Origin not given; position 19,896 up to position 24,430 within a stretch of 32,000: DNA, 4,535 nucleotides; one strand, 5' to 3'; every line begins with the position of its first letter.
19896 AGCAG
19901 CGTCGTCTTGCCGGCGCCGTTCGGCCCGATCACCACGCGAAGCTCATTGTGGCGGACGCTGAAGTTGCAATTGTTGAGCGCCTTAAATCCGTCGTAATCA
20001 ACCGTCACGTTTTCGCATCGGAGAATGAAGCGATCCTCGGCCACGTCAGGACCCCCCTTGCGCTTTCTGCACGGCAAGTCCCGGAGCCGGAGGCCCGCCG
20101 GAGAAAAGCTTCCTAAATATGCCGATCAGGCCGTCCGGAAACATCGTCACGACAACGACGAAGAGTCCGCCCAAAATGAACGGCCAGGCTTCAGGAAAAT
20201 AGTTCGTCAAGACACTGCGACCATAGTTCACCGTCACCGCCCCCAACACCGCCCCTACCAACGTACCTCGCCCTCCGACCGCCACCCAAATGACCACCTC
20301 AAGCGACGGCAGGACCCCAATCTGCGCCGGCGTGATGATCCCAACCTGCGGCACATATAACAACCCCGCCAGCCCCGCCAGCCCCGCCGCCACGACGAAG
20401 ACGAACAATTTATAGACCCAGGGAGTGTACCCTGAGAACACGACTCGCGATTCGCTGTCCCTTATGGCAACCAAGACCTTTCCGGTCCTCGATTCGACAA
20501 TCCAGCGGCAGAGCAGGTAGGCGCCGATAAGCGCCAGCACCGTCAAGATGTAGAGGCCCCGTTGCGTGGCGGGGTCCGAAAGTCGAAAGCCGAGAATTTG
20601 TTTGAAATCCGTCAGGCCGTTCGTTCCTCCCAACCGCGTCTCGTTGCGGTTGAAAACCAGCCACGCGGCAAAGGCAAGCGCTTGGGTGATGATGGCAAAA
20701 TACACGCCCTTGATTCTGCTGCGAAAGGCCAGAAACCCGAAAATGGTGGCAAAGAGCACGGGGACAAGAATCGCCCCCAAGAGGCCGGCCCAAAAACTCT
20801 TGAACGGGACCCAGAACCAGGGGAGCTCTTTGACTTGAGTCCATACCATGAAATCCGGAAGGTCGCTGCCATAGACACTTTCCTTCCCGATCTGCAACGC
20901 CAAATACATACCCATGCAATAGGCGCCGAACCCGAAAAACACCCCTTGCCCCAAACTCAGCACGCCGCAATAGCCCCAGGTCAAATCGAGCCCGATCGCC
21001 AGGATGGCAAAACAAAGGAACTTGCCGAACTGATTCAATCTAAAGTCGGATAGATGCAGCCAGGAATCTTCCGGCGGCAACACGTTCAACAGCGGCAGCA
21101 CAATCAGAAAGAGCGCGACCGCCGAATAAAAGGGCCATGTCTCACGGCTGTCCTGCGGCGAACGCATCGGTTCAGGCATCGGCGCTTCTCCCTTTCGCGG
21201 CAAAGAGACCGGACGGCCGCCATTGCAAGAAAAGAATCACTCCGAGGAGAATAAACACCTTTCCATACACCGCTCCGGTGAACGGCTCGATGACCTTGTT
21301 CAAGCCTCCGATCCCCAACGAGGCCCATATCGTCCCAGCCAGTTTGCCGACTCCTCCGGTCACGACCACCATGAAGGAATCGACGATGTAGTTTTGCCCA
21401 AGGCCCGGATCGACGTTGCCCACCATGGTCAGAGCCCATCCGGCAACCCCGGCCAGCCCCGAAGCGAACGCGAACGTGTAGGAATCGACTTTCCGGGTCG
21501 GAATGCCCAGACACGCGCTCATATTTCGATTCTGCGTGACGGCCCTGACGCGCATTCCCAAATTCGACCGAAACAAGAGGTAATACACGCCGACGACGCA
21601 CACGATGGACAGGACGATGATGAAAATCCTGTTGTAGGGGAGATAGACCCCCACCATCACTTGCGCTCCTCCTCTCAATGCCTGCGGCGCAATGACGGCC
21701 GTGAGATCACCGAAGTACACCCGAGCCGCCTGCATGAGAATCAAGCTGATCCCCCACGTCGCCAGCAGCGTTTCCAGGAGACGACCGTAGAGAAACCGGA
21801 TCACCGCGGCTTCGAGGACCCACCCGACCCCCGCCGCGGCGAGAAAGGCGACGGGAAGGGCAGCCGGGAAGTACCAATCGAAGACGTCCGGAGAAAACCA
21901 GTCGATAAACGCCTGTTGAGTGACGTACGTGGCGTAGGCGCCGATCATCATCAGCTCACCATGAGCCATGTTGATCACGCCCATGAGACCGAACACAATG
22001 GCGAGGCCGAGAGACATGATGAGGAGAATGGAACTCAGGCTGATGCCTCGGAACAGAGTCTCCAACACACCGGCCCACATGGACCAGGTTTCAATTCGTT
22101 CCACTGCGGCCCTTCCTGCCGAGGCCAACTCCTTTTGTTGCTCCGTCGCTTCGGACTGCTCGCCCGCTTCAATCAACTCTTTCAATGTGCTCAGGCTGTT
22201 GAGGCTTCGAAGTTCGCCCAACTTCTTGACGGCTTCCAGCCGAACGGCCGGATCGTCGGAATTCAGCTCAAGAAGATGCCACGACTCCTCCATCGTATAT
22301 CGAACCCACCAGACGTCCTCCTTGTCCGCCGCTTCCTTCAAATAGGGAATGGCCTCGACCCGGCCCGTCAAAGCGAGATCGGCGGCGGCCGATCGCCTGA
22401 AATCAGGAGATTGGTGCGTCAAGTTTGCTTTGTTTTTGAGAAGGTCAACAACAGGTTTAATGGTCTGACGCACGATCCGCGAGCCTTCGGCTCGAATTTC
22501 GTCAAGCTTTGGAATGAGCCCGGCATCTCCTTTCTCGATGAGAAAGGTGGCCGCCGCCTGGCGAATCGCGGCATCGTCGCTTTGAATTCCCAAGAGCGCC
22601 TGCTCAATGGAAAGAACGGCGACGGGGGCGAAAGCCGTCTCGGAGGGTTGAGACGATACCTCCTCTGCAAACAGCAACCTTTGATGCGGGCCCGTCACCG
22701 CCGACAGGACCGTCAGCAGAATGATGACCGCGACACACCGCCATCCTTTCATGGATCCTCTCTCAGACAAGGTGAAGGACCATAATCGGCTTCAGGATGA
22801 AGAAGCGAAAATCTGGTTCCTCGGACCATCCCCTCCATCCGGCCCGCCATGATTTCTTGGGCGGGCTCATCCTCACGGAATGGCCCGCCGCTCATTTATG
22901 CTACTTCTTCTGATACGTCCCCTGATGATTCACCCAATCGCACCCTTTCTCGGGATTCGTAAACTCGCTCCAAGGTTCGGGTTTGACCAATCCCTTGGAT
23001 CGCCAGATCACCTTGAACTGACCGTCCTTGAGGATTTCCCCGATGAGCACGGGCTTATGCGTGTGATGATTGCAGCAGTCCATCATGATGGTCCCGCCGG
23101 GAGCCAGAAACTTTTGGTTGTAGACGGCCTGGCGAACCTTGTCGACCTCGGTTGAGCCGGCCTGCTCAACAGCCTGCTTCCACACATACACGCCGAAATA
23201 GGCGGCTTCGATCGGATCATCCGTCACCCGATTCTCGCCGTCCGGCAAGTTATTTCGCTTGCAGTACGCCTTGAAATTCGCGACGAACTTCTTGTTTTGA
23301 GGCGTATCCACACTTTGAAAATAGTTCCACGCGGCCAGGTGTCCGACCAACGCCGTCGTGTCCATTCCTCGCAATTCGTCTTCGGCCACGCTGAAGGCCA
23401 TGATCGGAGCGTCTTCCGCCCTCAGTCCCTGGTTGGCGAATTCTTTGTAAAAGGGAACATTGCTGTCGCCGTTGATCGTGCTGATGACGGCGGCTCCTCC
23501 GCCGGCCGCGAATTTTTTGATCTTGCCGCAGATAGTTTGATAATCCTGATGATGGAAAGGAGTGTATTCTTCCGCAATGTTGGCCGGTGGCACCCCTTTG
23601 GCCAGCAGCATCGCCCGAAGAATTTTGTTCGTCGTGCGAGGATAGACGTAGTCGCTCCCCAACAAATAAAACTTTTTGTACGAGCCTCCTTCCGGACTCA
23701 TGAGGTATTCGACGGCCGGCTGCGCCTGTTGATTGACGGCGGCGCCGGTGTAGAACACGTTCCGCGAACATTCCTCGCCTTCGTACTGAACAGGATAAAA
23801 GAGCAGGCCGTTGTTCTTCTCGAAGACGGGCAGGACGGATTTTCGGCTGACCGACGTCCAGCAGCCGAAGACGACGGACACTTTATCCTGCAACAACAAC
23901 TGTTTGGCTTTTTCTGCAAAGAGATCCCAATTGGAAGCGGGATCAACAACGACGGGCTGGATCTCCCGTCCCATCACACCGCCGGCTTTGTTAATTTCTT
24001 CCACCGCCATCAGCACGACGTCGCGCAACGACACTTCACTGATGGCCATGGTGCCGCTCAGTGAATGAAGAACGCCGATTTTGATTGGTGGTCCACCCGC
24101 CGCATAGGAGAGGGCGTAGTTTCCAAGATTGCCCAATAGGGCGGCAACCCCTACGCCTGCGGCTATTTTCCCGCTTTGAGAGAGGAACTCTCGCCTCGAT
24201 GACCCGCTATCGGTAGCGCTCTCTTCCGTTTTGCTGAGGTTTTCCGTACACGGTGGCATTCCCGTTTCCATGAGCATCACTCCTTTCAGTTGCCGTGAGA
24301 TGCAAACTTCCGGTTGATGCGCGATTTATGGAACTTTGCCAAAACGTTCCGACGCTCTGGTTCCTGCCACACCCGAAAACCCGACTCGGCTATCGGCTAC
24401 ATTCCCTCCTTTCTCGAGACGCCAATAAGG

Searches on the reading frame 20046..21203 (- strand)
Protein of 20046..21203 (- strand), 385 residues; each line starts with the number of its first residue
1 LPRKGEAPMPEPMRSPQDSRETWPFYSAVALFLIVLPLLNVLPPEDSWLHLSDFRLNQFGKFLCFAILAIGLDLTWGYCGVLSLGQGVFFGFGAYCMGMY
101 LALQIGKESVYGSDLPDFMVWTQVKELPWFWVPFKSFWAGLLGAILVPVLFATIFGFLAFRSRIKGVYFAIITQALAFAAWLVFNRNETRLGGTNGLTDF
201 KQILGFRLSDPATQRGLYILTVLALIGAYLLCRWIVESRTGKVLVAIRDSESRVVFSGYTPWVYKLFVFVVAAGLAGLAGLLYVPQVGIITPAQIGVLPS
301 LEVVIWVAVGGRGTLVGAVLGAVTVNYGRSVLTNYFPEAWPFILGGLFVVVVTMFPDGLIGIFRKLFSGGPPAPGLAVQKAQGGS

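Call 91: search_protein_families(library=pfam, proteins=[window:20046-21203:-], max_evalue=0.001)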
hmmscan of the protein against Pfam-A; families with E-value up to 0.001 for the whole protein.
window:20046-21203:- (385 aa): 1 family
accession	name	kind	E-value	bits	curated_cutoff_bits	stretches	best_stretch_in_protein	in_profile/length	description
PF02653.21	BPD_transp_2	-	1.7e-42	145.9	26.8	1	59-352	6-269/269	Branched-chain amino acid transport system / permease component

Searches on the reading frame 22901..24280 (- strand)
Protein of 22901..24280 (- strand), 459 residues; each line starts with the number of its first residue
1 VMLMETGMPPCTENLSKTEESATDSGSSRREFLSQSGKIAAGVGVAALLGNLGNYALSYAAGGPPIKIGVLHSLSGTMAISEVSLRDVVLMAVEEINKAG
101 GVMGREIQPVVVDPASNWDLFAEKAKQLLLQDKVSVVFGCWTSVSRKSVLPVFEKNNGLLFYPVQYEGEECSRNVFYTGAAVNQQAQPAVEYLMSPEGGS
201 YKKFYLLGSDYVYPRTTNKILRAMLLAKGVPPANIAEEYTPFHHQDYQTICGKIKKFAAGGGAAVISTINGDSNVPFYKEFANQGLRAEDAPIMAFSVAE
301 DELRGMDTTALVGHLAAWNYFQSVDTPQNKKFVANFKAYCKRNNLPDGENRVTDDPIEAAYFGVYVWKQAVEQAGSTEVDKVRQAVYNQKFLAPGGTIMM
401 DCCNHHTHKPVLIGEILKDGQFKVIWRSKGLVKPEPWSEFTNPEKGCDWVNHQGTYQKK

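Call 91: search_protein_families(library=pfam, proteins=[window:22901-24280:-], max_evalue=0.001)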
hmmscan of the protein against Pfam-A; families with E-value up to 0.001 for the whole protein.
window:22901-24280:- (459 aa): 2 families
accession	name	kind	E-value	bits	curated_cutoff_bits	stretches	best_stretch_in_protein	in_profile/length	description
PF13433.12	Peripla_BP_5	-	7.5e-163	542.2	27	1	66-441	1-361/363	Periplasmic binding protein domain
PF13458.12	Peripla_BP_6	-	2.4e-76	258.1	31.7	1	65-421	1-343/343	Periplasmic binding protein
